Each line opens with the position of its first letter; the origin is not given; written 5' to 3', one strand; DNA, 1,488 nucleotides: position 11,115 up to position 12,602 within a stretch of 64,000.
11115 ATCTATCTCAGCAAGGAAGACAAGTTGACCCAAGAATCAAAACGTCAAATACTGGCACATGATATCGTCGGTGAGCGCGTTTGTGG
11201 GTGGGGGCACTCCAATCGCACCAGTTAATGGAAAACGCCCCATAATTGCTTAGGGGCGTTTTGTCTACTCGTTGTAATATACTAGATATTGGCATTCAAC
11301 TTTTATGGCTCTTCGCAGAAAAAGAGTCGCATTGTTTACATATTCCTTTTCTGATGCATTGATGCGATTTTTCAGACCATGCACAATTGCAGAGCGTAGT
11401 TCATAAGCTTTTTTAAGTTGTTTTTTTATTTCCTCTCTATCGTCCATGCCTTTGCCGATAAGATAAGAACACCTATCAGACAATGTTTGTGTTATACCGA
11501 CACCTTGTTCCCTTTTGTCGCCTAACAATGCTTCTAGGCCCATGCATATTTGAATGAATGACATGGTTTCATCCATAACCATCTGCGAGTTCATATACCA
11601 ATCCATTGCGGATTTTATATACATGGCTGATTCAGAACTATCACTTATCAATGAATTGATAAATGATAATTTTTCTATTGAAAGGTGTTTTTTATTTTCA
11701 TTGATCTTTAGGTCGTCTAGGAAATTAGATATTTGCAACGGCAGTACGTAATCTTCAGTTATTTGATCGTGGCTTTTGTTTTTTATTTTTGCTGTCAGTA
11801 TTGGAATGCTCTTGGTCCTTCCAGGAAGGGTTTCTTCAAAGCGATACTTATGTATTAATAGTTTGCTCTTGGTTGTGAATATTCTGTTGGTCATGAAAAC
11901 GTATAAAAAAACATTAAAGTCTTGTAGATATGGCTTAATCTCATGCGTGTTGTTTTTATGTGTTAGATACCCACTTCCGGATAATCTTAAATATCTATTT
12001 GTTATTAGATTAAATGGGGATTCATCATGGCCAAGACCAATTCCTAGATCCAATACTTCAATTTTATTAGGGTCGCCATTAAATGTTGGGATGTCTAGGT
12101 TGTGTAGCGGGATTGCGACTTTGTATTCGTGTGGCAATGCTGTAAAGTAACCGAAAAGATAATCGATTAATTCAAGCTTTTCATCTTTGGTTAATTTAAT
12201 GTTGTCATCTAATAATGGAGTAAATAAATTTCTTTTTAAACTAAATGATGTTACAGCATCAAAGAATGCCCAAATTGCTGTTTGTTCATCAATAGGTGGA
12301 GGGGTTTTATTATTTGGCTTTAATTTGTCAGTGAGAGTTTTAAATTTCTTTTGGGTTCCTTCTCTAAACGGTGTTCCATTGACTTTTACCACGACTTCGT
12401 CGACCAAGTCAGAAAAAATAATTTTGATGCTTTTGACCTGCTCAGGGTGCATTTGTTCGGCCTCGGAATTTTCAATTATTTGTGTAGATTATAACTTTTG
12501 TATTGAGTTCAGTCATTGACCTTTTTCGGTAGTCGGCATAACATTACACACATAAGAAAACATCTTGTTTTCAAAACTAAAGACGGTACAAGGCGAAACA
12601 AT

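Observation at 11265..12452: AT-rich, opposite-strand moron encoding a 395-aa protein with a C-terminal HEPN (Rx4H) domain. Candidate abortive-infection/exclusion gene.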

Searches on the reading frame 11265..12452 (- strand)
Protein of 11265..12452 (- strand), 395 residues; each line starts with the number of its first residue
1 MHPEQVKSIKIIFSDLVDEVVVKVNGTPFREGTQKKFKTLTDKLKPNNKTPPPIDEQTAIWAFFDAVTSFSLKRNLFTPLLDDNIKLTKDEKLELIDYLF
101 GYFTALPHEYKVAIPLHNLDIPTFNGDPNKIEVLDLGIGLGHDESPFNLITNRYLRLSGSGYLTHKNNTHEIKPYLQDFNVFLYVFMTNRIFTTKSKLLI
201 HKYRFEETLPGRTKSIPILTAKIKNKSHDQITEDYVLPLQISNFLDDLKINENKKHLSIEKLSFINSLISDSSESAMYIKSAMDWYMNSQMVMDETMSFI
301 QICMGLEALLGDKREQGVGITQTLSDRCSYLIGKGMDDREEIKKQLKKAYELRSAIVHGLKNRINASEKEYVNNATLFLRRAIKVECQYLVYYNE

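Call 3: search_protein_families(library=pfam, proteins=[window:11265-12452:-], max_evalue=1)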
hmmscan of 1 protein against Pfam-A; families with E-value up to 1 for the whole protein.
window:11265-12452:- (395 aa): 1 family
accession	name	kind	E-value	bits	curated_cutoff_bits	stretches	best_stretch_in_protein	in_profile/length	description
PF25520.1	AAA_lid_TANC1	-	0.1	13.2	29.1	0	249-295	31-77/96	TANC1-like, AAA+ ATPase lid domain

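Call 4: search_protein_families(library=padloc, proteins=[window:11265-12452:-], max_evalue=1)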
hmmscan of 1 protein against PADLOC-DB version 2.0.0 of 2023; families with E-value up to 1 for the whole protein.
window:11265-12452:- (395 aa): 0 families

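Call 5: search_protein_families(library=phrogs, proteins=[window:11265-12452:-], max_evalue=1)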
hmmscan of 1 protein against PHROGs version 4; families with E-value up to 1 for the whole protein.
window:11265-12452:- (395 aa): 4 families
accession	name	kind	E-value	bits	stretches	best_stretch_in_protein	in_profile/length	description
phrog_28161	-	unknown function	0.0097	16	1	284-366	199-277/315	-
phrog_8956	-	unknown function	0.066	14.4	0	338-374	13-49/83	-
phrog_1666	-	unknown function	0.08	13.7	1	145-252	87-192/195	-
phrog_35050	-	unknown function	0.31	12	1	227-281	68-122/182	-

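Call 6: search_protein_families(library=ncbifam, proteins=[window:11265-12452:-], max_evalue=1)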
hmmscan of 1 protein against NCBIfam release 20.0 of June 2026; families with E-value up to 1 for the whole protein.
window:11265-12452:- (395 aa): 0 families

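Call 7: find_homologous_proteins(query=window:11265-12452:-, max_evalue=0.001)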
Query window:11265-12452:- (395 aa): 9 proteins with E <= 0.001 among 3517 candidates.
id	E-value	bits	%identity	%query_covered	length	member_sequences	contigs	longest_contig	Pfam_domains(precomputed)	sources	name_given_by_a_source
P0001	9.1e-256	866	97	100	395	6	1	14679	-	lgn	-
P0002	6.9e-206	702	79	100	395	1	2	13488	-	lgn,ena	-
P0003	9.1e-189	646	73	100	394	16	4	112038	-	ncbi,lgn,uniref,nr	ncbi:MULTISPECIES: HEPN domain-containing protein [Klebsiella]|uniref:HEPN domain-containing protein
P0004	8.9e-151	521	62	100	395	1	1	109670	-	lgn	-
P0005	5.8e-149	515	62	99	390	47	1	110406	-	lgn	-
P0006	3.9e-46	176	32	99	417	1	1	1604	-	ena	-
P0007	6.4e-46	175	31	100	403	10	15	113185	-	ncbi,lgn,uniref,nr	ncbi:HEPN domain-containing protein [Cronobacter sakazakii]|uniref:HEPN domain-containing protein n=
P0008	2.2e-38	151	34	75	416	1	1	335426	-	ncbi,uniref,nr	ncbi:HEPN domain-containing protein [Edaphovirga cremea]|uniref:HEPN domain-containing protein n=1 T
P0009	1.9e-17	82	26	77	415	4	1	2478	-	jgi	jgi:hypothetical protein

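Call 20: search_solved_structures(query=A1, max_evalue=10, show_alignments=3)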
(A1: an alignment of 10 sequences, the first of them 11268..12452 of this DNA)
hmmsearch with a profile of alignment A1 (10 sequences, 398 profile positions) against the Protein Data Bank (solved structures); distinct sequences matched with E-value up to 10: 0.

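Call 21: find_encoding_contigs(protein=P0007, flank=8000, max_places=4)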
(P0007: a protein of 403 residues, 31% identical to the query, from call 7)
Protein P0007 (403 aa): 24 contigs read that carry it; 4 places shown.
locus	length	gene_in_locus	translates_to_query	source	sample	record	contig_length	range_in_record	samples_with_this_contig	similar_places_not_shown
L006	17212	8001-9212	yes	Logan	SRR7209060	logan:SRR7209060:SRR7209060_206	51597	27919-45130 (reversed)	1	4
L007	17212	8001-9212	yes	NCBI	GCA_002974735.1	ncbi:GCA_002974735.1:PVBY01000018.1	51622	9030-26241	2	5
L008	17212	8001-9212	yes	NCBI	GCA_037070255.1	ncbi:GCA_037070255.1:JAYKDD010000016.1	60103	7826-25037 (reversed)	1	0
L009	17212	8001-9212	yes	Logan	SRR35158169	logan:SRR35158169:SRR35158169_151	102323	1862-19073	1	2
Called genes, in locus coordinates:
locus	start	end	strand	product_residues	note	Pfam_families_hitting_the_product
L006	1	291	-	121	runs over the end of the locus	PF13876:Phage_gp49_66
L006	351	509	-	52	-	-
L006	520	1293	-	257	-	PF13401:AAA_22 (faint), PF02562:PhoH, PF13604:AAA_30 (weak), PF13245:AAA_19 (weak)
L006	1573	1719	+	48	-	-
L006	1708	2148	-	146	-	-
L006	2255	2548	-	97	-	-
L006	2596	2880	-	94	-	-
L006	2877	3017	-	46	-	-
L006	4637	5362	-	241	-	-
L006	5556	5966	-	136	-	-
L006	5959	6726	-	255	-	-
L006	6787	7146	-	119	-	-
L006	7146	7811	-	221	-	PF01656:CbiA, PF07015:VirC1 (weak), PF09140:MipZ, PF10609:ParA (weak), PF13614:AAA_31 (weak)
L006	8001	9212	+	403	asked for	-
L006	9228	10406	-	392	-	-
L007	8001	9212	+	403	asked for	-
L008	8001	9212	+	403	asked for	-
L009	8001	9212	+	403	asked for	-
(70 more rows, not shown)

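Call 22: find_encoding_contigs(protein=P0008, flank=8000, max_places=3)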
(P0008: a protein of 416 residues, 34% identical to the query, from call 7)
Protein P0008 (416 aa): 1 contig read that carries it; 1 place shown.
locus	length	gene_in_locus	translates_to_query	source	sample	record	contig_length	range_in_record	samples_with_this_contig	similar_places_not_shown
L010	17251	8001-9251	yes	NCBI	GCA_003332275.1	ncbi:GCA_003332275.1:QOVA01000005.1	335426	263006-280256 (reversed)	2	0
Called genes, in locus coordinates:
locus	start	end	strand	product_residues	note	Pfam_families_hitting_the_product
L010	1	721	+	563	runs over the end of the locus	PF07694:5TM-5TMR_LYT, PF06580:His_kinase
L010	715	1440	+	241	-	PF00072:Response_reg, PF04397:LytTR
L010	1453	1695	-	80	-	-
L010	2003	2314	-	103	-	-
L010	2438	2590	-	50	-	-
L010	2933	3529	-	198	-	-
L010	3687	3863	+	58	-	-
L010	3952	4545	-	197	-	PF03050:DDE_Tnp_IS66 (weak), PF00665:rve, PF13610:DDE_Tnp_IS240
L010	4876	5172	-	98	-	-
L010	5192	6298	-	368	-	PF10137:CAP12-PCTIR_TIR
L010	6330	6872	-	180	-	-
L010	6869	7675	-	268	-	PF00589:Phage_integrase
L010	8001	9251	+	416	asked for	-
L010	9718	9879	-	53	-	-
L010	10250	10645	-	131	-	-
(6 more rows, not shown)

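Call 28: predict_structure(alignment_id=A1)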
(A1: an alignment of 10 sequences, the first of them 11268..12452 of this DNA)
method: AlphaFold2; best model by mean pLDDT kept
length: 395 residues; sequences in the alignment: 10
mean_pLDDT: 80.0   pTM: 0.81
mean pLDDT of the five models: 80.0, 77.3, 75.6, 74.7, 74.2
residues with pLDDT >= 90: 117; 70-90: 188; 50-70: 63; < 50: 27
segments of 3 or more residues with pLDDT < 50: 24-27, 198-213
pLDDT, mean of each block of 10 residues (from residue 1): 85 85 54 78 70 75 84 68 66 90 86 88 82 76 61 88 67 90 95 71 40 64 81 79 88 93 93 90 95 88 90 58 80 87 91 90 87 92 89 60
secondary structure, 60 per line:
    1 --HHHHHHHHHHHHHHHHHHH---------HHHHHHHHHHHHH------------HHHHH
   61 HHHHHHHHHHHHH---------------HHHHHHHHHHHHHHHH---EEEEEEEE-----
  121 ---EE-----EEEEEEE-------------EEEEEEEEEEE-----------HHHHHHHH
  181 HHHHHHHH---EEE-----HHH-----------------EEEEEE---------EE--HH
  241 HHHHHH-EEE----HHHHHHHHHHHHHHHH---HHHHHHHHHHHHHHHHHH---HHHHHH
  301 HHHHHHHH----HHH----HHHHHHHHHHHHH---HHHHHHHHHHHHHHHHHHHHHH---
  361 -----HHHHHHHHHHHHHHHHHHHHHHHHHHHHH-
elements in order: H3-21 H31-43 H56-73 H89-104 E108-115 E131-137 E151-161 H173-188 E192-194 E220-225 H239-246 E248-250 H255-270 H274-291 H295-308 H320-332 H336-357 H366-394

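Call 30: search_protein_representatives(alignment_id=A1)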
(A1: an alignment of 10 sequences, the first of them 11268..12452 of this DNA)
Query: 10 sequences, 398 profile positions. Proteins with E-value up to 0.001 (for the whole library): 3912; up to 1e-10: 1229; up to 1e-30: 287. The best 150 are listed.
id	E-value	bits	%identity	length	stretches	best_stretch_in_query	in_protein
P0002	3.1e-184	629.0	-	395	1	1-398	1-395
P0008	1.5e-148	511.5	-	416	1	1-397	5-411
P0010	3.1e-125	434.8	-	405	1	1-394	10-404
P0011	4.3e-95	335.5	-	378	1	1-393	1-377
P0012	4.2e-94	332.2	-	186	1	206-395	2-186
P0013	2.9e-93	329.5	-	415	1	1-396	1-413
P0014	8.0e-85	301.7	-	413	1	1-395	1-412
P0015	2.0e-84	300.3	-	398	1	1-395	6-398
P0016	9.1e-83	294.9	-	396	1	1-390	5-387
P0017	2.4e-79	283.6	-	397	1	1-391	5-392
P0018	2.3e-78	280.4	-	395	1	1-394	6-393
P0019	2.1e-77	277.2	-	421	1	1-393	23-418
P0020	1.1e-76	274.9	-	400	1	1-395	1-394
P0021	5.8e-75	269.2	-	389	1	13-394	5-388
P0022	1.1e-74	268.3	-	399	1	8-391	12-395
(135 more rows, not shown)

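Call 33: search_protein_families(library=pfam, alignment_id=A2, max_evalue=0.01)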
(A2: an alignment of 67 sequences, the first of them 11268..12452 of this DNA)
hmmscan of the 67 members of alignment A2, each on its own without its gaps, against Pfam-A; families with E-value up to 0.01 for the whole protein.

A. member 1, window:11268-12452:- (395 aa): 0 families

B. families by the number of members that match (of 67 scanned): 2 families
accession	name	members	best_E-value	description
PF08766.16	DEK_C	1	0.0061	DEK C terminal domain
PF14540.12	NTF-like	1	0.0062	Nucleotidyltransferase-like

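Call 34: search_protein_families(library=padloc, alignment_id=A2, max_evalue=0.01)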
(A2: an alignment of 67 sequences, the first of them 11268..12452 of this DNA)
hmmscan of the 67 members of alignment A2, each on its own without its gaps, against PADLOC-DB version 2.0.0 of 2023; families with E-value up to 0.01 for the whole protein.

A. member 1, window:11268-12452:- (395 aa): 0 families

B. families by the number of members that match (of 67 scanned): 5 families
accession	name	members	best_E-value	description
PDLC03836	DzbB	1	0.00095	-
PDLC00708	Effector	1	0.0017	2TM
PDLC01144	Cas8b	1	0.004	"Cas8b, new large subunit family"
PDLC02666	DndD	1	0.0056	DndD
PDLC05012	PDC-S39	1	0.0096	-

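Call 36: search_solved_structures(query=A2, max_evalue=10, show_alignments=3)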
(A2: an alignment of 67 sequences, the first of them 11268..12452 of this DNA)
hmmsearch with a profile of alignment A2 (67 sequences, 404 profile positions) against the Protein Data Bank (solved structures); distinct sequences matched with E-value up to 10: 1.
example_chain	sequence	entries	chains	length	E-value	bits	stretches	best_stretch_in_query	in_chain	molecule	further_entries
3zth_A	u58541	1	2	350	0.076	15.6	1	32-123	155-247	STU0660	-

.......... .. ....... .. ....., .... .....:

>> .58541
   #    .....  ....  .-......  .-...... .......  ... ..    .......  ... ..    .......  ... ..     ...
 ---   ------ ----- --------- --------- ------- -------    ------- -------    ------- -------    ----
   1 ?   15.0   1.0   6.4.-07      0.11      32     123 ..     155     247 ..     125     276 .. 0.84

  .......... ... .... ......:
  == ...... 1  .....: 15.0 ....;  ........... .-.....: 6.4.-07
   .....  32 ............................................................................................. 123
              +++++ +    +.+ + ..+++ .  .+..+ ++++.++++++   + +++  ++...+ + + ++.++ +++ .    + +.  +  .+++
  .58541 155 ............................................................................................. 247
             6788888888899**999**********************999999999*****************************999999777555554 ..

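Call 42: fold_search(model_id=the predicted structure, library=pdb)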
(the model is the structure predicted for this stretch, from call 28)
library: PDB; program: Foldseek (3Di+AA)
matches with E <= 10: 90; with E <= 0.001: 0
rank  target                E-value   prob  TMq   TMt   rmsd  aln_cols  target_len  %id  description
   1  6zp4_O                3.3e-01  0.12  0.09  0.11  12.6       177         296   16  SARS-CoV-2 Nsp1 bound to a human 43S preinitiation ribosome complex - state 2 (released 2020-07-29)
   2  9hve_K                5.0e-01  0.11  0.10  0.12  13.5       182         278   15  Native human eIF2-eIF2B complex (released 2025-11-19)
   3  5va2                  6.1e-01  0.07  0.14  0.11  25.8       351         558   11  Cryo-EM structure of the human ether-a-go-go related K+ channel (released 2017-05-03)
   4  1q8k_MODEL_1_A        6.7e-01  0.15  0.11  0.14  13.5       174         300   13  Solution structure of alpha subunit of human eIF2 (released 2004-09-07)
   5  9jyz_j                8.9e-01  0.01  0.08  0.06  28.4       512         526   10  portal-tail complex of mature T7 (released 2024-12-11)
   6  9lh4                  1.7e+00  0.07  0.10  0.12  15.9       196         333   12  Crystal structure of the cyclophilin 37 from Arabidopsis thaliana (released 2025-12-24)
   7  9kjx_D                2.2e+00  0.03  0.12  0.11  19.6       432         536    9  Cryo-EM structure of the Retron-Eco7 complex (state 1) (released 2025-11-12)
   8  9avu_D                2.4e+00  0.04  0.11  0.11  22.2       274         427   14  Bovine fetal muscle nAChR bound to ACh (released 2024-07-31)
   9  5w80                  2.4e+00  0.03  0.11  0.10  22.0       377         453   10  Toxoplasma Gondii CDPK1 in complex with inhibitor GXJ-237 (released 2017-07-19)
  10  6tjp_A                2.4e+00  0.01  0.09  0.08  26.7       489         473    9  Crystal structure of T7 bacteriophage portal protein, 13mer, closed valve - P212121 (released 2020-12-16)
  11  6uwz_A                2.8e+00  0.03  0.10  0.10  22.2       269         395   12  Cryo-EM structure of Torpedo acetylcholine receptor in complex with alpha-bungarotoxin (released 2020-04-15)
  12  8aaf_a                2.8e+00  0.03  0.14  0.08  26.9       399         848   10  Yeast RQC complex in state G (released 2023-03-08)
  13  2hqg                  2.8e+00  0.01  0.08  0.04  32.0       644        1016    7  Conformation of the AcrB Multidrug Efflux Pump in Mutants of the Putative Proton Relay Pathway (released 2007-04-17)
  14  9dmg_D                2.9e+00  0.03  0.11  0.10  22.5       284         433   16  Human muscle nAChR apo state (released 2025-04-09)
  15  9unw_B                3.1e+00  0.04  0.14  0.18  15.4       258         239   12  mouse PDCD5-TRiC complex (released 2026-03-25)
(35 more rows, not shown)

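Call 43: search_dna_similar(query=window:11268-12452:-, collection=plasmids, mode=protein, max_rows=40, max_evalue=0.001)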
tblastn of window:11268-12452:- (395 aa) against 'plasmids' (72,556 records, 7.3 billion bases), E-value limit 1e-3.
Records with a match: 15; places in all: 15; records where one place covers at least 80% of the query: 14.
Best place of each record, by identity: >=99% 3; 60-80% 2; <60% 10.
By first word of the organism name: Klebsiella 5; Cronobacter 5; Enterobacter 4; Martelella 1.
By predicted mobility (MOB-suite, as given by PLSDB): non-mobilizable 14; conjugative 1.
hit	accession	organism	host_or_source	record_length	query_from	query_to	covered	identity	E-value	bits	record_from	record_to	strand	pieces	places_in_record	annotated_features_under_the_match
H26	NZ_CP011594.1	Klebsiella oxytoca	Homo sapiens,Perirectal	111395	1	395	100%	100.0%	0e+0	813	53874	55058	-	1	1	HEPN domain-containing protein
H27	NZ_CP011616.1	Klebsiella oxytoca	Homo sapiens,Urine/Genitourinary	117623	1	395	100%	100.0%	0e+0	813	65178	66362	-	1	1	HEPN domain-containing protein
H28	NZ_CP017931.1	Klebsiella oxytoca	Homo sapiens,blood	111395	1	395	100%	100.0%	0e+0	813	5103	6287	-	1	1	HEPN domain-containing protein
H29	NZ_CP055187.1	Klebsiella pneumoniae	Shatin WWTPs_14 WWTPs effluent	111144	1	392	99%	62.2%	2e-155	491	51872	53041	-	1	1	HEPN domain-containing protein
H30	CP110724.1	Klebsiella pneumoniae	Homo sapiens,throat swab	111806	1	392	99%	62.2%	2e-155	491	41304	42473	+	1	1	HEPN domain-containing protein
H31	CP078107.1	Cronobacter sakazakii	environmental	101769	2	391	99%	34.5%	4e-53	197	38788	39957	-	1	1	hypothetical protein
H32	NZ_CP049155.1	Cronobacter sakazakii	Alfalfa sprouts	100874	2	391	99%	34.2%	8e-51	190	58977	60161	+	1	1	HEPN domain-containing protein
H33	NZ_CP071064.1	Enterobacter mori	Homo sapiens,ascites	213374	1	392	99%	31.4%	5e-41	162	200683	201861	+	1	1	HEPN domain-containing protein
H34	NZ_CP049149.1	Cronobacter sakazakii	Homo sapiens,Dyalisis liquid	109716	2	395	100%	30.3%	6e-46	176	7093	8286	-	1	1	HEPN domain-containing protein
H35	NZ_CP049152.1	Cronobacter sakazakii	Homo sapiens,Dyalisis liquid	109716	2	395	100%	30.3%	6e-46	176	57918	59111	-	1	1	HEPN domain-containing protein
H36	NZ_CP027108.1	Cronobacter sakazakii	Homo sapiens,feces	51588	2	395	100%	30.3%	9e-45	172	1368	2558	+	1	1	HEPN domain-containing protein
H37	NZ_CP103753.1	Enterobacter asburiae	Homo sapiens,blood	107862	1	390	99%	29.6%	1e-42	166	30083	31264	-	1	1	HEPN domain-containing protein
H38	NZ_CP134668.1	Enterobacter ludwigii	Homo sapiens,bacteria,rectum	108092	1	390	99%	29.4%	1e-42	167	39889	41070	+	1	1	HEPN domain-containing protein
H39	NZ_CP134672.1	Enterobacter ludwigii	Homo sapiens,bacteria,rectum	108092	1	390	99%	29.4%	1e-42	167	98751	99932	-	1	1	HEPN domain-containing protein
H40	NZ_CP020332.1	Martelella mediterranea DSM 17316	-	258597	211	388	45%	23.6%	7e-4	49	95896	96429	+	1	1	HEPN domain-containing protein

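Call 44: search_dna_similar(query=window:11268-12452:-, collection=phages, mode=protein, max_rows=30, max_evalue=0.001)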
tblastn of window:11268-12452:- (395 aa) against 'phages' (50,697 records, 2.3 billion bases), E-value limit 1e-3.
No match.

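Call 45: get_annotated_region(hit=H37, flank=4000)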
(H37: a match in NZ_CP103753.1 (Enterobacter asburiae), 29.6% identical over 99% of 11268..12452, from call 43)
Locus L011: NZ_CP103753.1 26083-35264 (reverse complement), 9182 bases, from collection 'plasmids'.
description: Enterobacter asburiae strain 2497 plasmid pMB2617_2, complete sequence
organism: Enterobacter asburiae (NCBI taxid 61645)
taxonomy: Bacteria; Pseudomonadota; Gammaproteobacteria; Enterobacterales; Enterobacteriaceae; Enterobacter; Enterobacter asburiae
host: -; source: Homo sapiens,blood; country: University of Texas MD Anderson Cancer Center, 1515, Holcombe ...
typing (MOB-suite, as given by PLSDB): non-mobilizable; replicon IncFIB
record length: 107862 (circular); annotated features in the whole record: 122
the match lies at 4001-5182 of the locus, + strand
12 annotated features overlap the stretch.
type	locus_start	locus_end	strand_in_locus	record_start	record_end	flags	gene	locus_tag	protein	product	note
CDS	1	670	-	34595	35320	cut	-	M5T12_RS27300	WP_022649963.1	hypothetical protein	-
CDS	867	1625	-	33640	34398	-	-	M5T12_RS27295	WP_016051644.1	DUF2971 domain-containing protein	-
CDS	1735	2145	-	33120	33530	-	-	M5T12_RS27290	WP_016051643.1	hypothetical protein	-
CDS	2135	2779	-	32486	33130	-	-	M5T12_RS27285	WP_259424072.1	hypothetical protein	-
CDS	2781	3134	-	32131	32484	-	-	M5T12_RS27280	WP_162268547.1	hypothetical protein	-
CDS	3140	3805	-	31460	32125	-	-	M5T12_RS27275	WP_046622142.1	division plane positioning ATPase MipZ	-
CDS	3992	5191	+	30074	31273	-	-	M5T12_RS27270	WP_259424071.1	HEPN domain-containing protein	-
CDS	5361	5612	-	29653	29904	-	-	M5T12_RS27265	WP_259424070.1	hypothetical protein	-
CDS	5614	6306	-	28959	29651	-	-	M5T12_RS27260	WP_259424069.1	hypothetical protein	-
CDS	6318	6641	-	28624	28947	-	-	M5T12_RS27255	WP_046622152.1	hypothetical protein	-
CDS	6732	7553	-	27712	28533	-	-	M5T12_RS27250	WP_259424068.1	receptor-recognizing protein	-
CDS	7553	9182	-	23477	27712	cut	-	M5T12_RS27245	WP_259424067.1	tail fiber domain-containing protein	-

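Call 46: get_annotated_region(hit=H33, flank=6000)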
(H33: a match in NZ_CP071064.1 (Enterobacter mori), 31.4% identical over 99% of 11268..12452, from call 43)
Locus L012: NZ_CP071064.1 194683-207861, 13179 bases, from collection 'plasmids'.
description: Enterobacter mori strain 08-091 plasmid pHS08-091, complete sequence
organism: Enterobacter mori (NCBI taxid 539813)
taxonomy: Bacteria; Pseudomonadota; Gammaproteobacteria; Enterobacterales; Enterobacteriaceae; Enterobacter; Enterobacter mori
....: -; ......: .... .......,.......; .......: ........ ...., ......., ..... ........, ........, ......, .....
typing (MOB-suite, as given by PLSDB): non-mobilizable
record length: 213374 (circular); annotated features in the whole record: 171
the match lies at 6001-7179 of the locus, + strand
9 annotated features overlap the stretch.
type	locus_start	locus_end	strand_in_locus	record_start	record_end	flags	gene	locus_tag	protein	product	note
CDS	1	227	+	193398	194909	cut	-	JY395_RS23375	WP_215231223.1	hypothetical protein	-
CDS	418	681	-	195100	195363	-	-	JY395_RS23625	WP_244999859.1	hypothetical protein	-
CDS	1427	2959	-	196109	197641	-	-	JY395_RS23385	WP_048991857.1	cyclic diguanylate phosphodiesterase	-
CDS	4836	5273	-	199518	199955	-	-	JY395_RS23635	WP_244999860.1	hypothetical protein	-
CDS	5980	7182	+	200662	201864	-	-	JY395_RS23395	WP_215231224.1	HEPN domain-containing protein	-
CDS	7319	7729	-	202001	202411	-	-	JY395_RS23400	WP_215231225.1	hypothetical protein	-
CDS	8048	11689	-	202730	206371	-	-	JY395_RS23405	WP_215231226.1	P-loop NTPase fold protein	-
CDS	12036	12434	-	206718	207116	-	-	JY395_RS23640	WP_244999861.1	hypothetical protein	-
CDS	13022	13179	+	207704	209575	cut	-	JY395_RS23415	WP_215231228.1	NACHT domain-containing protein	-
